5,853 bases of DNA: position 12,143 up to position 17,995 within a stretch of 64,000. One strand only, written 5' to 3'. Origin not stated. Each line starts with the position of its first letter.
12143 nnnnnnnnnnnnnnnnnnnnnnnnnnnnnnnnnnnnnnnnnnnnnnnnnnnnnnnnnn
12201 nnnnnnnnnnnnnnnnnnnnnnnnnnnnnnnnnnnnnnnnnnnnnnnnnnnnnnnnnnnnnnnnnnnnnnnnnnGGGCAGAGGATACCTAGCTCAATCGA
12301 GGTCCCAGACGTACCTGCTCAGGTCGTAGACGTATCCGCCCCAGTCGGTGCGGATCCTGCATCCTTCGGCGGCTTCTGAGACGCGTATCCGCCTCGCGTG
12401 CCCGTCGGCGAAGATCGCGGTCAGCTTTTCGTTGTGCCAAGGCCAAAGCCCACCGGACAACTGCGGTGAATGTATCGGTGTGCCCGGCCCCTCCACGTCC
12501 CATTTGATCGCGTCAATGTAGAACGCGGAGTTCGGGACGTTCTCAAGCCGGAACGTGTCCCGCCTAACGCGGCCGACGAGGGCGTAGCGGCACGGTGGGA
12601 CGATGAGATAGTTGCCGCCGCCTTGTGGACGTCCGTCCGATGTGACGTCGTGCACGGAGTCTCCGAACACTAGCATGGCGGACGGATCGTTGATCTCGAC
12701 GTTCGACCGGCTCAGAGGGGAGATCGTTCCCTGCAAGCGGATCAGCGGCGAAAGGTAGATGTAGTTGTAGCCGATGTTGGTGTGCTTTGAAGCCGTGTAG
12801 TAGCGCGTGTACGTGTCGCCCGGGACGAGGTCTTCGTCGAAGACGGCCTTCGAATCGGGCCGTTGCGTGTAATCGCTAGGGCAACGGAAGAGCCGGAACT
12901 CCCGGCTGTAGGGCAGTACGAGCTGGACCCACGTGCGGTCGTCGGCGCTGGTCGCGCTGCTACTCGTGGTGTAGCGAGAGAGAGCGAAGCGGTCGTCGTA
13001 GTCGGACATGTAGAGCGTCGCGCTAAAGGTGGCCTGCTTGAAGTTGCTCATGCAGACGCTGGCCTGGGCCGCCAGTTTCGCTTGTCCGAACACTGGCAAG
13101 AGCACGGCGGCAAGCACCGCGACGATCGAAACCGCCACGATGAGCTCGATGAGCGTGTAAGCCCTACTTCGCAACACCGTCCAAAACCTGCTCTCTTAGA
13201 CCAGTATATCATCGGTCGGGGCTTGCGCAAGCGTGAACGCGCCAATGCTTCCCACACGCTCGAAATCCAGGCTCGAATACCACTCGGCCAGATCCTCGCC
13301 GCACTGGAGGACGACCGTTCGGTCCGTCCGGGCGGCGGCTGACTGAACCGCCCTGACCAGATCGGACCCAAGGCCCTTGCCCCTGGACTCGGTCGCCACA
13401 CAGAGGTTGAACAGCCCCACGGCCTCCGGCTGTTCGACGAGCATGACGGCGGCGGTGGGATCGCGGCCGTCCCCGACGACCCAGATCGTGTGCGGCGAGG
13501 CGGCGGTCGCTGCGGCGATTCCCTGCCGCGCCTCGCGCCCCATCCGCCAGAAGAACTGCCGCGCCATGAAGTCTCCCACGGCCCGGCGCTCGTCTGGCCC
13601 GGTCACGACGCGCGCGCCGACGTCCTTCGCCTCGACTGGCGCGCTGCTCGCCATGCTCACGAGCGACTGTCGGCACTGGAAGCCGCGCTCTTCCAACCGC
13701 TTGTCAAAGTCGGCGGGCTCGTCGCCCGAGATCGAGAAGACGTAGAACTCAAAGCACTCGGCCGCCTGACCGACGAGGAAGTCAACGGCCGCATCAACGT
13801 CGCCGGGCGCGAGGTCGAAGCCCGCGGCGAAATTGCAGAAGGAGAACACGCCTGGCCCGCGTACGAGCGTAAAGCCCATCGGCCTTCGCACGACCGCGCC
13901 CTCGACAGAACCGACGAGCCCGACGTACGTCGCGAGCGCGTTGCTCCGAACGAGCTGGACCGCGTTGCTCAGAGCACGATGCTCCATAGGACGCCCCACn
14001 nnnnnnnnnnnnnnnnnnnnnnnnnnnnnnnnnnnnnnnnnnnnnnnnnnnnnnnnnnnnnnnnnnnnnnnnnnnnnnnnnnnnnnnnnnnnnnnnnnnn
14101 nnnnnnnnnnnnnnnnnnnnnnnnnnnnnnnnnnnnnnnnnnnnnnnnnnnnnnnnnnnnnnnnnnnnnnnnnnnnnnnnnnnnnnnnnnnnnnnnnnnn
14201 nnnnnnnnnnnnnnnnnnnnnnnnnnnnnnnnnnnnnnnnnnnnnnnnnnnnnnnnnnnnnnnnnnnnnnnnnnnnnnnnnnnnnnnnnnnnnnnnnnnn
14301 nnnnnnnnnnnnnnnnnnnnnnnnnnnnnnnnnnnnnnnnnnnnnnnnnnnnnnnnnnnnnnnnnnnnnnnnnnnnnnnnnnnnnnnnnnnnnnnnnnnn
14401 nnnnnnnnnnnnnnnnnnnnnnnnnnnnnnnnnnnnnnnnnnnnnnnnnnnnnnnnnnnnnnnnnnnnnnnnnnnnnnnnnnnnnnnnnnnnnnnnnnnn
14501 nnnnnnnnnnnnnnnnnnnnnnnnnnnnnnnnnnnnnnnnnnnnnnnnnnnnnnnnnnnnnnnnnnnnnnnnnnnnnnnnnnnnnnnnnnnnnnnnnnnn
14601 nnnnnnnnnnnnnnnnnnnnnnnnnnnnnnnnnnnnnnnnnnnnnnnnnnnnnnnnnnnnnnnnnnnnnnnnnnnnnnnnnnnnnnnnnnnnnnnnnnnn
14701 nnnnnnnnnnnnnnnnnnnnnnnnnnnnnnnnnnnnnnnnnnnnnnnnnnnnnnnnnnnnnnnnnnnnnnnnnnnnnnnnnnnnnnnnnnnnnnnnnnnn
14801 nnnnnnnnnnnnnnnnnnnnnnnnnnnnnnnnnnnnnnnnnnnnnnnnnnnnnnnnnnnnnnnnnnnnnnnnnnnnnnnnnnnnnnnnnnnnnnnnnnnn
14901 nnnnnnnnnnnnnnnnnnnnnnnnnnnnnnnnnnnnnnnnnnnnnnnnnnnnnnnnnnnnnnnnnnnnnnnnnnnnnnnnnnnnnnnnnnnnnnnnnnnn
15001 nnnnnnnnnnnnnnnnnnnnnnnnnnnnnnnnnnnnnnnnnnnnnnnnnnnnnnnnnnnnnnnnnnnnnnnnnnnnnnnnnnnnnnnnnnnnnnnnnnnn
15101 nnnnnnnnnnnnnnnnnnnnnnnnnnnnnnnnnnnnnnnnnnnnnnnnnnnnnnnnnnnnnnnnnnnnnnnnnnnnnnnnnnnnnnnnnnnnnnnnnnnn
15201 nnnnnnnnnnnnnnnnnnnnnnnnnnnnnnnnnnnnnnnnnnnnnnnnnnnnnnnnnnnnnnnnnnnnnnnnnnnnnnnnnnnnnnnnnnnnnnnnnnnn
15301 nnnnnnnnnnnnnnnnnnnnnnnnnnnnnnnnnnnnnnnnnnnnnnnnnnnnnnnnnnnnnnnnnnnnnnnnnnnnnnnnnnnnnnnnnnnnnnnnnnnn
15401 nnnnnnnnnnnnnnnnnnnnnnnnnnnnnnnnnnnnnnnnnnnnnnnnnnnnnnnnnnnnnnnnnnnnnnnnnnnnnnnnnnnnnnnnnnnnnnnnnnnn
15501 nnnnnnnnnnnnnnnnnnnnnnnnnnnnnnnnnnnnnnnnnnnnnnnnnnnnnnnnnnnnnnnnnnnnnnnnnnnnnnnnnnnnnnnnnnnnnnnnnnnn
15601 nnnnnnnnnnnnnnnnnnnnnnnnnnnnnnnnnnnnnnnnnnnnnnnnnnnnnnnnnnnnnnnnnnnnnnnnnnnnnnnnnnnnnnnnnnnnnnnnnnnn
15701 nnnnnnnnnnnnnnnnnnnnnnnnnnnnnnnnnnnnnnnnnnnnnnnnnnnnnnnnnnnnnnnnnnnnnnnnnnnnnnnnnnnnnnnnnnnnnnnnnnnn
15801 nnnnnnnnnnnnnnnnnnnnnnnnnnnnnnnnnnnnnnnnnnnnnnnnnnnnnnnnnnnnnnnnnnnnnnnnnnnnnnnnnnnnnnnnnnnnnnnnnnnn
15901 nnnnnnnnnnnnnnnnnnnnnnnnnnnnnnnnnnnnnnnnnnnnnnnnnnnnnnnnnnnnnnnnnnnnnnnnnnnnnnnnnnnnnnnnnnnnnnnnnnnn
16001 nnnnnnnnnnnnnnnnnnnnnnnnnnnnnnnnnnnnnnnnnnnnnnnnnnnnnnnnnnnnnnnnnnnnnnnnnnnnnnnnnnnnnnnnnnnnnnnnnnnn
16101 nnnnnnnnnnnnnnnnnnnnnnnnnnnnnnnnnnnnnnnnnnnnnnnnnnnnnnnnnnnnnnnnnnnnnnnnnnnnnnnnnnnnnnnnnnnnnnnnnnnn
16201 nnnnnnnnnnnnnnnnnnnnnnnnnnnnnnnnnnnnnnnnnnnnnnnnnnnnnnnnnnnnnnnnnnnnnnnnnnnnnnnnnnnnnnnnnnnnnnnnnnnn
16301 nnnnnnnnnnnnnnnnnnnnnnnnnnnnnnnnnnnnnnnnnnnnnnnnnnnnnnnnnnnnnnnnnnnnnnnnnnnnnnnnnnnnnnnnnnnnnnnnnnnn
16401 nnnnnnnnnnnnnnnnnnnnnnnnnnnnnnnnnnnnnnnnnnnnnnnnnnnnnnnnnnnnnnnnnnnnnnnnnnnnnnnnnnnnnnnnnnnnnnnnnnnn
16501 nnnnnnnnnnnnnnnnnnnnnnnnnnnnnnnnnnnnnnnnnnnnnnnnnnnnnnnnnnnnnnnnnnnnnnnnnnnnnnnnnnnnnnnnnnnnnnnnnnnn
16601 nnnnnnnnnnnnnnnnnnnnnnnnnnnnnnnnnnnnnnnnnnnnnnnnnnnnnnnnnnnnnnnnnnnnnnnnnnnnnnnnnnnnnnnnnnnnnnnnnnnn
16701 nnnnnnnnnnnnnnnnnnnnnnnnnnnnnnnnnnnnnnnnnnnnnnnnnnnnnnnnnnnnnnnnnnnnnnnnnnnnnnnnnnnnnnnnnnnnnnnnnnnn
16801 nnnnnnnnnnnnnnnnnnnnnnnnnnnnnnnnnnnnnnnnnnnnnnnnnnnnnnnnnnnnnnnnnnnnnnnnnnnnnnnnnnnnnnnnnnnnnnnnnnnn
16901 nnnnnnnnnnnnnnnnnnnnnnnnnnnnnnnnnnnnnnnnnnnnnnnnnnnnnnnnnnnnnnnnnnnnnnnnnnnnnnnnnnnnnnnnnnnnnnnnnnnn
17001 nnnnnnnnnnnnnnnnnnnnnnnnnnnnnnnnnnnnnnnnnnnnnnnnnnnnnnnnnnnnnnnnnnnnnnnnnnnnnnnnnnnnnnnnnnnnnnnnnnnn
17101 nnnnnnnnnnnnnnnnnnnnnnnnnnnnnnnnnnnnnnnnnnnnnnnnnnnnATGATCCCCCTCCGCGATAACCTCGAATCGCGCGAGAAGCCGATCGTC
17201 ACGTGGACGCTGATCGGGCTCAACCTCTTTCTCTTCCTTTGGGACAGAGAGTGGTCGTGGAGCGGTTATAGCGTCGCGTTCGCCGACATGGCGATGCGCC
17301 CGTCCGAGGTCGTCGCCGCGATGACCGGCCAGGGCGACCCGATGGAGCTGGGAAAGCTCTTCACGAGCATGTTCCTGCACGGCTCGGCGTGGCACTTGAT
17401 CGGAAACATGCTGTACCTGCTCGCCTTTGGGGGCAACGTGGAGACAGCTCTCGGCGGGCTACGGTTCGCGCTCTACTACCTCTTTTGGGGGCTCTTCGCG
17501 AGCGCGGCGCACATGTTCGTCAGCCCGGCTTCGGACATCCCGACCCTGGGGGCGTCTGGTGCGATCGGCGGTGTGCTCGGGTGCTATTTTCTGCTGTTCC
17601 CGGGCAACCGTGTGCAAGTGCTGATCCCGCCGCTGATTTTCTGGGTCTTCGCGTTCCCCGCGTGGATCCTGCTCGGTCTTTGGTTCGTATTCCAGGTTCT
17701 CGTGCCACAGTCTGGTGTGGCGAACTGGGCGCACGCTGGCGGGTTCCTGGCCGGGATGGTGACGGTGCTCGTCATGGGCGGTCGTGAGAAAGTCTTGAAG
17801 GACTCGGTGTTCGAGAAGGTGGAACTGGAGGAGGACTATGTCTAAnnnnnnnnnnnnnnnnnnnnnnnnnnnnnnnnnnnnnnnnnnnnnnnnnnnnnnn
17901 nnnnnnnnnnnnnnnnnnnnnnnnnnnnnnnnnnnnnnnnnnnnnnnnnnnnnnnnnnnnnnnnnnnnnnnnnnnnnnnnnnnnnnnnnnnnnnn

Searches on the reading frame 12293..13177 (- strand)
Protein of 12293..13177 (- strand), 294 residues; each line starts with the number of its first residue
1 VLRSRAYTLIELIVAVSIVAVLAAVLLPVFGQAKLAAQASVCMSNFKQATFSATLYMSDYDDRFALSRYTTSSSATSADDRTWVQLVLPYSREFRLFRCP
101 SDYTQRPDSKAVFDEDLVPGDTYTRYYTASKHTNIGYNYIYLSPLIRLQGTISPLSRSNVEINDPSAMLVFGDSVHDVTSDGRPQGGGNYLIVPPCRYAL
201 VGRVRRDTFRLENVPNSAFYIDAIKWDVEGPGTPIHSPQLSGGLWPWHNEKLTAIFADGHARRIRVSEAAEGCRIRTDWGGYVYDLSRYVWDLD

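Call 53: search_protein_families(library=pfam, proteins=[window:12293-13177:-], max_evalue=0.001)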
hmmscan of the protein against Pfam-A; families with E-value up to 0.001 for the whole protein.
window:12293-13177:- (294 aa): 1 family
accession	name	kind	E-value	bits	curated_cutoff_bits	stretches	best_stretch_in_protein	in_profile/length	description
PF07963.17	N_methyl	-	8.2e-06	25.6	21.2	1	1-27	1-27/27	Prokaryotic N-terminal methylation motif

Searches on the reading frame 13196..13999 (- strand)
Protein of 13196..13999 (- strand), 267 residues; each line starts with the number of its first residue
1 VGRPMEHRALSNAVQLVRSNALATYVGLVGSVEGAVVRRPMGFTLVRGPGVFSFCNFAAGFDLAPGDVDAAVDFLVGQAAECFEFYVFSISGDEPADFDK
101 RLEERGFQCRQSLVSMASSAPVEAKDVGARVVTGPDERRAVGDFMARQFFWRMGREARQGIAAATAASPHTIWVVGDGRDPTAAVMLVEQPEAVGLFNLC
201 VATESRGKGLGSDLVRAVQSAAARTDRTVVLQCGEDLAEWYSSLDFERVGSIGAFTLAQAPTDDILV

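Call 53: search_protein_families(library=pfam, proteins=[window:13196-13999:-], max_evalue=0.001)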
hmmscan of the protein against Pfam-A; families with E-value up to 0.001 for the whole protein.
window:13196-13999:- (267 aa): 4 families
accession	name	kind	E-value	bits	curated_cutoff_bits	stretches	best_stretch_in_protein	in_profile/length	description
PF13508.13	Acetyltransf_7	-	3e-07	31.1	27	1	170-247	3-83/84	Acetyltransferase (GNAT) domain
PF08445.16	FR47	-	4.4e-05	23.8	22.1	1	180-235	8-63/86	FR47-like protein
PF00583.31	Acetyltransf_1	-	4.5e-05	24.1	20.7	1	165-233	28-100/116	Acetyltransferase (GNAT) family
PF14542.12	Acetyltransf_CG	-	0.00046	20.7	30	1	196-233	27-64/80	GCN5-related N-acetyl-transferase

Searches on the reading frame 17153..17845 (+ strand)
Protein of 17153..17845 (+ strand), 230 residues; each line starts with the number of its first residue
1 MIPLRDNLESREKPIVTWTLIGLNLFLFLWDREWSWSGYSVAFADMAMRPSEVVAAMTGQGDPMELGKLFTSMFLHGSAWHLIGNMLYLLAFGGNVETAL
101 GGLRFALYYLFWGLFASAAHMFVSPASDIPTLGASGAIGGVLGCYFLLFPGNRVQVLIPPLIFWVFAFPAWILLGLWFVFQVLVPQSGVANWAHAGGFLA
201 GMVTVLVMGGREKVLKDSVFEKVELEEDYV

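Call 53: search_protein_families(library=pfam, proteins=[window:17153-17845:+], max_evalue=0.001)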
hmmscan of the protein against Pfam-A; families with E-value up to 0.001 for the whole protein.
window:17153-17845:+ (230 aa): 1 family
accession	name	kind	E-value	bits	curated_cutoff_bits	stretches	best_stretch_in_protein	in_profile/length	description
PF01694.28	Rhomboid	-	1.8e-31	109.7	22.6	1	66-209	4-141/143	Rhomboid domain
